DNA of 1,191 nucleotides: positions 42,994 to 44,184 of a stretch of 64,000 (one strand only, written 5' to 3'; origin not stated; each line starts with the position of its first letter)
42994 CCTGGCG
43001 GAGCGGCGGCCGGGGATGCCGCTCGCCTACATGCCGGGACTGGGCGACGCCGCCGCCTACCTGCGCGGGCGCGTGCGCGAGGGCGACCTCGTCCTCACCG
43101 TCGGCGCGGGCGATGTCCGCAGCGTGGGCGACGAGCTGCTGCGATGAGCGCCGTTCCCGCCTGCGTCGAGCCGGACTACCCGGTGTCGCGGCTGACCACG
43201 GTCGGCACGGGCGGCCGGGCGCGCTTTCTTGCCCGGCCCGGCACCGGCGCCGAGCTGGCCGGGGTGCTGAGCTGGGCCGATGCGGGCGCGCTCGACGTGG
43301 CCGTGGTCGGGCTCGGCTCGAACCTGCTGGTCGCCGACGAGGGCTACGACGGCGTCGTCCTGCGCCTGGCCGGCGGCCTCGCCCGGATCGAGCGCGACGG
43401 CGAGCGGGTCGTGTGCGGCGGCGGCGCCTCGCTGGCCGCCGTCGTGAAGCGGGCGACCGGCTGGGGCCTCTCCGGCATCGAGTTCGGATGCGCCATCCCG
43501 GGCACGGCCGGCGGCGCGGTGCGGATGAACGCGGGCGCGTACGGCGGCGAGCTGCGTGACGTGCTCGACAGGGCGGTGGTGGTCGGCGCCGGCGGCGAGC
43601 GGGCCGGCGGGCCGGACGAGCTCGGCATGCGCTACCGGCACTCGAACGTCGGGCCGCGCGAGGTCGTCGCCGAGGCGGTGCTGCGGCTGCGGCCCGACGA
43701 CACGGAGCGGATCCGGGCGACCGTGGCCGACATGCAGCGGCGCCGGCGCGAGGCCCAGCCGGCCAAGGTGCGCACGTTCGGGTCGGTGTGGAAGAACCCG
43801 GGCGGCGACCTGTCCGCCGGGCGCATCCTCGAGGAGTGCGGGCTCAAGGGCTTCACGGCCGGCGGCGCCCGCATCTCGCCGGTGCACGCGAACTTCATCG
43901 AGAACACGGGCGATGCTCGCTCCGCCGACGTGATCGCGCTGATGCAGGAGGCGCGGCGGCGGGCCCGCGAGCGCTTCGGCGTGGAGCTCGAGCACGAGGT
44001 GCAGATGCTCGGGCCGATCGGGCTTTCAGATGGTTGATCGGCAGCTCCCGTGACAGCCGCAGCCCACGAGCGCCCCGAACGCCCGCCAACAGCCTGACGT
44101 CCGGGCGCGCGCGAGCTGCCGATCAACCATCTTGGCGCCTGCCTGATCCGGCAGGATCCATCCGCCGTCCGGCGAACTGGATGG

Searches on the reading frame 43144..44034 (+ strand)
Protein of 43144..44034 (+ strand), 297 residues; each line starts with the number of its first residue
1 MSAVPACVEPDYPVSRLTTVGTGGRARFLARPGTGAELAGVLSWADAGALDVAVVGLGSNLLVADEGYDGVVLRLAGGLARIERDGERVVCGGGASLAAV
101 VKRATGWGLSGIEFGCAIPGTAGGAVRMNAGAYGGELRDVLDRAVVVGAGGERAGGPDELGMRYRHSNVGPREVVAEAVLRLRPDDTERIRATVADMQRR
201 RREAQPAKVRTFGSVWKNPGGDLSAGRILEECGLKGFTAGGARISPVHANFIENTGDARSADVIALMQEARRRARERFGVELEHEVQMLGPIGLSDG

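Call 27: find_homologous_proteins(query=window:43144-44034:+, max_evalue=1e-30)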
Query window:43144-44034:+ (297 aa): 7994 proteins with E <= 1e-30 among 8000 candidates; the best 120 are listed.
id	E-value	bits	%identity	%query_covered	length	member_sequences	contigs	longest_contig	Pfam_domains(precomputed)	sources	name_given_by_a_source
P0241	2.3e-176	603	95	99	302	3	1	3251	PF01565.29,PF02873.22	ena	-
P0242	1.7e-174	597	94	99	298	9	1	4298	PF01565.29,PF02873.22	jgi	jgi:UDP-N-acetylmuramate dehydrogenase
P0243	1.9e-174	597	95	99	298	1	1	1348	PF01565.29,PF02873.22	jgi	-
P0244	3.2e-173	593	95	99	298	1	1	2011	PF01565.29,PF02873.22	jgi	-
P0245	8.6e-172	588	93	99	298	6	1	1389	PF01565.29,PF02873.22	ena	-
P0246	3.2e-171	587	94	99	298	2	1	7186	PF01565.29,PF02873.22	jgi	jgi:UDP-N-acetylmuramate dehydrogenase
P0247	1.7e-170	584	93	99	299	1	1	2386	PF01565.29,PF02873.22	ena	-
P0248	3.1e-170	583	93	99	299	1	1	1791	PF01565.29,PF02873.22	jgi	-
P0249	3.6e-170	583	93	98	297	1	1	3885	PF01565.29,PF02873.22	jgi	jgi:UDP-N-acetylenolpyruvoylglucosamine reductase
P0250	1.3e-169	581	94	99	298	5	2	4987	PF01565.29,PF02873.22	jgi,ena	-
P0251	1.8e-169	581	92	99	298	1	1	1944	PF01565.29,PF02873.22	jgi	jgi:UDP-N-acetylenolpyruvoylglucosamine reductase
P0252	2.4e-169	580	93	99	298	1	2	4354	PF01565.29,PF02873.22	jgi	jgi:UDP-N-acetylmuramate dehydrogenase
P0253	3.1e-169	580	92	98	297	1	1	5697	PF01565.29,PF02873.22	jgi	jgi:UDP-N-acetylenolpyruvoylglucosamine reductase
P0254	3.7e-169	580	91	99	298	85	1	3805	PF01565.29,PF02873.22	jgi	-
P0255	7.6e-169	579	91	99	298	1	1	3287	PF01565.29,PF02873.22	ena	-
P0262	8.3e-167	572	91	100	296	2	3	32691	PF01565.29,PF02873.22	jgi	jgi:UDP-N-acetylenolpyruvoylglucosamine reductase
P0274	7.4e-164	562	90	99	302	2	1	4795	PF01565.29,PF02873.22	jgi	jgi:UDP-N-acetylenolpyruvoylglucosamine reductase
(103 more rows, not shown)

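Call 30: find_encoding_contigs(protein=P0241, flank=1500, max_places=2)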
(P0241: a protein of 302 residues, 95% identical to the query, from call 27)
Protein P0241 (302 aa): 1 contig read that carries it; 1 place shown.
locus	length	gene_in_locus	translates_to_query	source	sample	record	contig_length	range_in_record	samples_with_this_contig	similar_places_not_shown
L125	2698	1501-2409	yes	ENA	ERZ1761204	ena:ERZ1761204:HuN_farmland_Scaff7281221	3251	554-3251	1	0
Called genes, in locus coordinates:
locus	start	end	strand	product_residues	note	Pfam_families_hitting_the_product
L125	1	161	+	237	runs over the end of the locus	?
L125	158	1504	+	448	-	PF01225:Mur_ligase, PF08245:Mur_ligase_M, PF02875:Mur_ligase_C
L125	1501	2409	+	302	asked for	PF01565:FAD_binding_4, PF02873:MurB_C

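Call 31: find_encoding_contigs(protein=P0242, flank=1500, max_places=2)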
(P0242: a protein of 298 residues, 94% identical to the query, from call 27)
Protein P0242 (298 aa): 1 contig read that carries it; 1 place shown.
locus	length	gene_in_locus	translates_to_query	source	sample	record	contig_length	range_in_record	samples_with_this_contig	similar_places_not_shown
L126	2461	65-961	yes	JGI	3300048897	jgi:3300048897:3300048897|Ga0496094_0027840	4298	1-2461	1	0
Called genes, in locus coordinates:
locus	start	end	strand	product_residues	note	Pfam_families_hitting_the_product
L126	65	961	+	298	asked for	PF01565:FAD_binding_4, PF02873:MurB_C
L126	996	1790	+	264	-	PF08478:POTRA_1, PF03799:FtsQ_DivIB_C (weak)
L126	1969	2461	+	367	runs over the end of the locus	PF00091:Tubulin, PF12327:FtsZ_C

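Call 60: find_encoding_contigs(protein=P0262, flank=600, max_places=1)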
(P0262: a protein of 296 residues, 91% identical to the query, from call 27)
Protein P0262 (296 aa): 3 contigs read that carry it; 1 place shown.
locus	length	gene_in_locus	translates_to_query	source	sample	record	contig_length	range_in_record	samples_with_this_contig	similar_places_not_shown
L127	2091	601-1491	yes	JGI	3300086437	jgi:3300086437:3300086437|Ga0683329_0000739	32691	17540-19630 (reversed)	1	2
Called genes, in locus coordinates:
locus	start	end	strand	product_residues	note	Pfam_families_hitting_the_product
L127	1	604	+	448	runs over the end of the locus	PF01225:Mur_ligase, PF08245:Mur_ligase_M, PF02875:Mur_ligase_C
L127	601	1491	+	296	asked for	PF01565:FAD_binding_4, PF02873:MurB_C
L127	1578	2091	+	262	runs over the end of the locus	PF08478:POTRA_1, PF03799:FtsQ_DivIB_C (weak)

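Call 61: find_encoding_contigs(protein=P0247, flank=600, max_places=1)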
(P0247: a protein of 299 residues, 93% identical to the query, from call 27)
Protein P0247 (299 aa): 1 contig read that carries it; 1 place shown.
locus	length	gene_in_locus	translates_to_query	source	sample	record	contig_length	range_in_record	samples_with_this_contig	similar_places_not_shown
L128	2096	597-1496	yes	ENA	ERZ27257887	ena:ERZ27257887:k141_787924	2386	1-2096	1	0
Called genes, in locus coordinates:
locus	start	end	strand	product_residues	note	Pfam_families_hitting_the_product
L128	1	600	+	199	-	?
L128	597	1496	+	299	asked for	PF01565:FAD_binding_4, PF02873:MurB_C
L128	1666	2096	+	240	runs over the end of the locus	?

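Call 62: find_encoding_contigs(protein=P0274, flank=600, max_places=1)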
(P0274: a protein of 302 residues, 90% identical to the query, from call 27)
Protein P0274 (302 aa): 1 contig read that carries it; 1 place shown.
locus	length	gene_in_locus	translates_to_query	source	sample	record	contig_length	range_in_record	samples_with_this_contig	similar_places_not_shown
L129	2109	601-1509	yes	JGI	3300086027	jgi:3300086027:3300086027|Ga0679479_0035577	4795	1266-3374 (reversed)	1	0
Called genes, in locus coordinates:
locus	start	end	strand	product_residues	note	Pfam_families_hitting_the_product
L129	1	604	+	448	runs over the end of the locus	PF01225:Mur_ligase, PF08245:Mur_ligase_M, PF02875:Mur_ligase_C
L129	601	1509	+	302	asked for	PF01565:FAD_binding_4, PF02873:MurB_C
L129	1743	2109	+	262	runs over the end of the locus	PF08478:POTRA_1, PF03799:FtsQ_DivIB_C (weak)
